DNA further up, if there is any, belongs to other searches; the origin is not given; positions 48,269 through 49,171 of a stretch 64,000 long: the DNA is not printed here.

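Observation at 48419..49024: Phage-encoded Fe/Mn superoxide dismutase-like protein with all metal ligands intact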

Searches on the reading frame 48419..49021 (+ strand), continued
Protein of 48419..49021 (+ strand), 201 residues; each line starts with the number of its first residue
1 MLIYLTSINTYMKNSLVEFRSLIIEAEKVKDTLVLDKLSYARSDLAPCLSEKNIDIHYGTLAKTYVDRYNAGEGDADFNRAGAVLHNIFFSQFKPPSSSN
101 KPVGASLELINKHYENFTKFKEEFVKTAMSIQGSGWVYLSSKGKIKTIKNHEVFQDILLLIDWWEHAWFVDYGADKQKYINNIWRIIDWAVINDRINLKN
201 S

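Call 20: get_annotated_region(hit=H3, flank=6000)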
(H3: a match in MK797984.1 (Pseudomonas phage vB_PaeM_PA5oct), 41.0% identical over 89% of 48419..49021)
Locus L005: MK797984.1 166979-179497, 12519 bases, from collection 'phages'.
description: Pseudomonas phage vB_PaeM_PA5oct, complete genome.
organism: Pseudomonas phage vB_PaeM_PA5oct (NCBI taxid 2163605)
taxonomy: Viruses; Duplodnaviria; Heunggongvirae; Uroviricota; Caudoviricetes; Arenbergviridae; Wroclawvirus; Wroclawvirus PA5oct
host: -; source: -; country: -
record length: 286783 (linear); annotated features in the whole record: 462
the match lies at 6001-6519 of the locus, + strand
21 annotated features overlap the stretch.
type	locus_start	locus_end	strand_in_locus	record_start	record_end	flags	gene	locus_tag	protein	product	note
CDS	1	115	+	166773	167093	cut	-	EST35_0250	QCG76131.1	hypothetical protein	-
CDS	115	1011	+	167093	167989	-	-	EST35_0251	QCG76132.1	thymidylate synthase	ESI-MS/MS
CDS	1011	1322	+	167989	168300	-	-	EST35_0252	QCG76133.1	hypothetical protein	-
CDS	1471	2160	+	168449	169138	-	-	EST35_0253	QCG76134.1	GTP cyclohydrolase type 1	ESI-MS/MS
CDS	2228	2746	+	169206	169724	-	-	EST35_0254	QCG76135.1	6-carboxytetrahydropterin synthase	ESI-MS/MS; 6-carboxytetrahydropterin synthase, Queuosine biosynthesis QueD, PTPS-I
CDS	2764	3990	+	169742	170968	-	-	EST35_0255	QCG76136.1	ATP-dependent Clp protease ATP-binding subunit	ATP-dependent Clp protease ATP-binding subunit ClpX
CDS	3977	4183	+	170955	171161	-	-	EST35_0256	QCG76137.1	30S ribosomal protein S21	-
CDS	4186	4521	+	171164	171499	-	-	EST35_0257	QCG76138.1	hypothetical protein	-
CDS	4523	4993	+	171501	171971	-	-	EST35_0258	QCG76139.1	hypothetical protein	-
CDS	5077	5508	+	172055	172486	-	-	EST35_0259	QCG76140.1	heat shock protein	-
CDS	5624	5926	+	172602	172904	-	-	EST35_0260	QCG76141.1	ATP-dependent Clp protease adapter protein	ATP-dependent Clp protease adapter protein ClpS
CDS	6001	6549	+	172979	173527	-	-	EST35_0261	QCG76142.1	hypothetical protein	ESI-MS/MS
CDS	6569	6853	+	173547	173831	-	-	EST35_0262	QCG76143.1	hypothetical protein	-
CDS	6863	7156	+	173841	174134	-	-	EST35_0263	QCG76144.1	hypothetical protein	-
CDS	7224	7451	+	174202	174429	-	-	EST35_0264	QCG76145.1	hypothetical protein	-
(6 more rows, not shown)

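Call 21: get_annotated_region(hit=H12, flank=6000)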
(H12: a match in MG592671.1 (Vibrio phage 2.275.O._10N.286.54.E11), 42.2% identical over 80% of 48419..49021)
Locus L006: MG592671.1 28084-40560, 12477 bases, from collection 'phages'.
description: Vibrio phage 2.275.O._10N.286.54.E11, partial genome.
organism: Vibrio phage 2.275.O._10N.286.54.E11 (NCBI taxid 1881285)
taxonomy: Viruses; Duplodnaviria; Heunggongvirae; Uroviricota; Caudoviricetes
host: Vibrio cyclitrophicus; source: iron chloride precipitation of 0.2um-filtered seawater, resuspended in oxalate solution; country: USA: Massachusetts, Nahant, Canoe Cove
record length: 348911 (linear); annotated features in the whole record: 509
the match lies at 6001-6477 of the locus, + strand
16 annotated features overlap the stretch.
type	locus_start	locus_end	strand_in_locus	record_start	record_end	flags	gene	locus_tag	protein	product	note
CDS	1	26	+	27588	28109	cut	-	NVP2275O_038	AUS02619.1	dihydrofolate reductase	NVP2275O_038; tara_best_match:OM-RGC.v1.022873603; InterPro:IPR012259; kegg:none|pfam:PF00186|cog:COG0262|egg:COG0207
CDS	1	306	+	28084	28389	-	-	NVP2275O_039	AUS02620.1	coil containing protein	NVP2275O_039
CDS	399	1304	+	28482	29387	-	-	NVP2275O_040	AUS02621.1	hypothetical protein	NVP2275O_040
CDS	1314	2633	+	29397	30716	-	-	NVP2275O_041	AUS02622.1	P-loop containing nucleoside triphosphate hydrolase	NVP2275O_041; cvp_best_match:RF_PEP_414087228; InterPro:IPR027417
CDS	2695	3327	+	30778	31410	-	-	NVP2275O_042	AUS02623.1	hypothetical protein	NVP2275O_042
CDS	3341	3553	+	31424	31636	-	-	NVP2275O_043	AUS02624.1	hypothetical protein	NVP2275O_043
CDS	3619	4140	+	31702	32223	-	-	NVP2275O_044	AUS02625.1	translation initiation factor IF-3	NVP2275O_044; tara_best_match:OM-RGC.v1.018611987; cvp_best_match:RF_PEP_414087231; InterPro:IPR019814; ...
CDS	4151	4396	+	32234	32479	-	-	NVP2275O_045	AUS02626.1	RpsU3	NVP2275O_045; tara_best_match:OM-RGC.v1.032382201; InterPro:IPR001911; kegg:none|pfam:PF01165|cog:COG0828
CDS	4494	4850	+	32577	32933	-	-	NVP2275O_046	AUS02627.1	ribosomal protein L7/L12/ClpS-like adaptor protein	NVP2275O_046; InterPro:IPR014719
CDS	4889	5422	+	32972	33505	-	-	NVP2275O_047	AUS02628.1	KTSC domain protein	NVP2275O_047; cvp_best_match:RF_PEP_414087233; InterPro:IPR025309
CDS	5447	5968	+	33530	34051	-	-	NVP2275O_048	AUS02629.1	hypothetical protein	NVP2275O_048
CDS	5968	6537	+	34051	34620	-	-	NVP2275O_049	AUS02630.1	manganese/iron superoxide dismutase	NVP2275O_049; tara_best_match:OM-RGC.v1.017085054; InterPro:IPR019832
CDS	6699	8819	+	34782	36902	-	-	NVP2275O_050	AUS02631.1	DNA topoisomerase, type IIA subunit B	NVP2275O_050; cvp_best_match:NCBI_PEP_441462845; InterPro:IPR013506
CDS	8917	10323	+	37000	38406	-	-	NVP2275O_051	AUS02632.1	DNA gyrase/topoisomerase IV subunit A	NVP2275O_051; cvp_best_match:NCBI_PEP_441462844; InterPro:IPR013758; pfam:PF00521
CDS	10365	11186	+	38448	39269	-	-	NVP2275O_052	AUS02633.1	hypothetical protein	NVP2275O_052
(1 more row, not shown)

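Call 25: search_solved_structures(query=A2, max_evalue=1e-10, show_alignments=5)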
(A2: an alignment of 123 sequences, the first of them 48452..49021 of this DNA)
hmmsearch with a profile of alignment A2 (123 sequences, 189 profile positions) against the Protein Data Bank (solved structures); distinct sequences matched with E-value up to 1e-10: 155 (the best 60 are shown).
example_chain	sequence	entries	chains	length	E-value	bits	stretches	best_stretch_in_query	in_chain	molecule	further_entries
8avm_A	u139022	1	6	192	7.2e-37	130.2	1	24-185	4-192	Superoxide dismutase [Fe]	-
8avl_A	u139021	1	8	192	3e-36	128.2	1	24-185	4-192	Superoxide dismutase [Fe]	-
2cw2_A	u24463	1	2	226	4.4e-36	127.7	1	48-186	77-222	superoxide dismutase 1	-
1ues_A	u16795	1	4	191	8.7e-36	126.7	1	24-184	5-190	superoxide dismutase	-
1qnn_A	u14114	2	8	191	2.1e-35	125.4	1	24-184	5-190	SUPEROXIDE DISMUTASE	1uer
1p7g_A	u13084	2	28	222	8.5e-32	113.7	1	19-187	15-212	Superoxide dismutase | Superoxide dismutase [Fe]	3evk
12ss_A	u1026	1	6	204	1.1e-31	113.3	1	21-185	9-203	Superoxide dismutase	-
1b06_A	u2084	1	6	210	2e-30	109.2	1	66-186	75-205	PROTEIN (SUPEROXIDE DISMUTASE)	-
1n0n_A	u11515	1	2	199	6.8e-30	107.5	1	49-186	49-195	Superoxide dismutase [Mn]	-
8sks_A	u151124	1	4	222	9.2e-30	107.1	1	49-186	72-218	Superoxide dismutase [Mn], mitochondrial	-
1pl4_A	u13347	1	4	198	1.2e-29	106.7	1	49-186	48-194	Superoxide dismutase [Mn], mitochondrial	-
1wb8_A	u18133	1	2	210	1.4e-29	106.5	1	66-186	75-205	SUPEROXIDE DISMUTASE [FE]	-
1var_A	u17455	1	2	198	1.4e-29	106.5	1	48-186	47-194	MANGANESE SUPEROXIDE DISMUTASE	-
1pm9_A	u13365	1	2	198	1.5e-29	106.4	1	49-186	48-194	Superoxide dismutase [Mn], mitochondrial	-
9nr0_A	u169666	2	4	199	1.9e-29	106.1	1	48-186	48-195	Superoxide dismutase [Mn], mitochondrial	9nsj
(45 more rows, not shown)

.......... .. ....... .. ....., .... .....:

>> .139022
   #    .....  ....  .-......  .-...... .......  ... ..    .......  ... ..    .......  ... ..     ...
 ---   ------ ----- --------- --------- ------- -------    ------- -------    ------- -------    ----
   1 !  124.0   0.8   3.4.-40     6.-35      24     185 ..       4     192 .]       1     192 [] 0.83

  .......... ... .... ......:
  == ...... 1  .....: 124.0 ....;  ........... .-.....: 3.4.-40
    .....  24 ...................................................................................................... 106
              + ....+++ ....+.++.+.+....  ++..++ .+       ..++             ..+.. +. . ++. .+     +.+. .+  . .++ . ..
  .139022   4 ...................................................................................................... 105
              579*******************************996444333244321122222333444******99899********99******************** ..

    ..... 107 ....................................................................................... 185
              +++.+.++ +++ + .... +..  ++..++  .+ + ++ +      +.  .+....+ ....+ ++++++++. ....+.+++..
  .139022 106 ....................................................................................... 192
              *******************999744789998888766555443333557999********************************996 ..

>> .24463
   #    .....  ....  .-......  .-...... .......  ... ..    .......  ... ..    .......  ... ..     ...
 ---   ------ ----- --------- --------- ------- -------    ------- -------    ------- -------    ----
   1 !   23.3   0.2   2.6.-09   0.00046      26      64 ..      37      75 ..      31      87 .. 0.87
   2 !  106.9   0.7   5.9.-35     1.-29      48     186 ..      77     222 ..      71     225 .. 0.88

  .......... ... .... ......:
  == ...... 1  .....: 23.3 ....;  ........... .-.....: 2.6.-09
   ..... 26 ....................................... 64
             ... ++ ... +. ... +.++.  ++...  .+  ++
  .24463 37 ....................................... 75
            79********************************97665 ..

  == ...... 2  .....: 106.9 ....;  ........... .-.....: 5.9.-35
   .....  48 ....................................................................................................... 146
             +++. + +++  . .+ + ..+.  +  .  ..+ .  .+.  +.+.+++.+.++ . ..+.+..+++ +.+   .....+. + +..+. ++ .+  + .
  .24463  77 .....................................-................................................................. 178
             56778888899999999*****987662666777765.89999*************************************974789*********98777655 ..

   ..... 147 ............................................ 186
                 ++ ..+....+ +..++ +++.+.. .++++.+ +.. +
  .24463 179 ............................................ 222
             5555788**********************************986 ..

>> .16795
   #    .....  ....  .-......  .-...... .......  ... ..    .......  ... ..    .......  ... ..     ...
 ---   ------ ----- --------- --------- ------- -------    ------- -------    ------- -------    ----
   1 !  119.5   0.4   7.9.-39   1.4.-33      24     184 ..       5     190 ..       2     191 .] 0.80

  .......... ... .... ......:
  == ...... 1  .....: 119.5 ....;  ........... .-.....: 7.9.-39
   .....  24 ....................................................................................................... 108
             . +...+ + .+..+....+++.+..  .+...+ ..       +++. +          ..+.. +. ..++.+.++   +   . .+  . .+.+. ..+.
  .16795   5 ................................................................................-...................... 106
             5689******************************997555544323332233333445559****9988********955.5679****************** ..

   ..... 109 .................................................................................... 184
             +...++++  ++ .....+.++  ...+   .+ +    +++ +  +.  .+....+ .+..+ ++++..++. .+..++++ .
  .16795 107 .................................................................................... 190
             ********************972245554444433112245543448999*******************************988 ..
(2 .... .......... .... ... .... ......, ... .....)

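Call 31: find_related_loci(query=window:48452-49021:+, collection=viral_contigs, flank=6000)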
Query window:48452-49021:+ (190 aa) in viral_contigs; peptide patterns used: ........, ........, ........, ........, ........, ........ (x = any residue, [..] = any of these).
11 stretches matched a pattern; 1 encode a relative of the query (tblastn E <= 1e-3); 1 distinct loci.
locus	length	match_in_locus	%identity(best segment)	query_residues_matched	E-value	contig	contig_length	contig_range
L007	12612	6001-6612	29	7-183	3e-20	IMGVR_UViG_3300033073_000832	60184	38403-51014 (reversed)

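Call 32: find_related_loci(query=A3, collection=viral_contigs, flank=6000)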
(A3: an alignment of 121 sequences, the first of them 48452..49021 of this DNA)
Query A3 (190 aa) in viral_contigs; peptide patterns used: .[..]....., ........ (x = any residue, [..] = any of these).
600 stretches matched a pattern (row limit reached: there are more); 597 encode a relative of the query (tblastn E <= 1e-3); the best 80 are kept; 80 distinct loci.
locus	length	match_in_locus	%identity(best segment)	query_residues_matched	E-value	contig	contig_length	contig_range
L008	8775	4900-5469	64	1-190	2e-84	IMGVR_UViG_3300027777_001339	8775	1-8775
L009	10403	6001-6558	65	1-186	2e-81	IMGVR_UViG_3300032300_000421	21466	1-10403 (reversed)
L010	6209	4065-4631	63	1-188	9e-80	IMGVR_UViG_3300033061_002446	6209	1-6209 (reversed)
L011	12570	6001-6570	62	1-190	9e-79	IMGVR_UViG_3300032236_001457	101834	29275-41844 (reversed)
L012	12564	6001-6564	62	1-188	3e-77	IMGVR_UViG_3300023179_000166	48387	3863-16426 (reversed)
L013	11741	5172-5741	61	1-189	1e-76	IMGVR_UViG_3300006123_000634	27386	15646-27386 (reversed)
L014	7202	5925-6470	59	1-185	1e-75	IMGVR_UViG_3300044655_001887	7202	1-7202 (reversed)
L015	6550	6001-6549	63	1-182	2e-75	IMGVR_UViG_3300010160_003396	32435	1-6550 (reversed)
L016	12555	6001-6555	58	5-186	8e-74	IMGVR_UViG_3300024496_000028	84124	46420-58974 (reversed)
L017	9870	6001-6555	58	5-186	8e-74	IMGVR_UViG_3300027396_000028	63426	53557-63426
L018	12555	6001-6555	58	5-186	8e-74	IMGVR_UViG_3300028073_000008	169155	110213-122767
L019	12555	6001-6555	58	5-186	8e-74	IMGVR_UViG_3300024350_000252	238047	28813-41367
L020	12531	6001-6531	62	6-185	9e-74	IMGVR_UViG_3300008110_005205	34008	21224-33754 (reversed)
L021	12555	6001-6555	58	5-186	8e-74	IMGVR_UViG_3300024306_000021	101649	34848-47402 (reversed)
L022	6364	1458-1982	61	12-186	2e-73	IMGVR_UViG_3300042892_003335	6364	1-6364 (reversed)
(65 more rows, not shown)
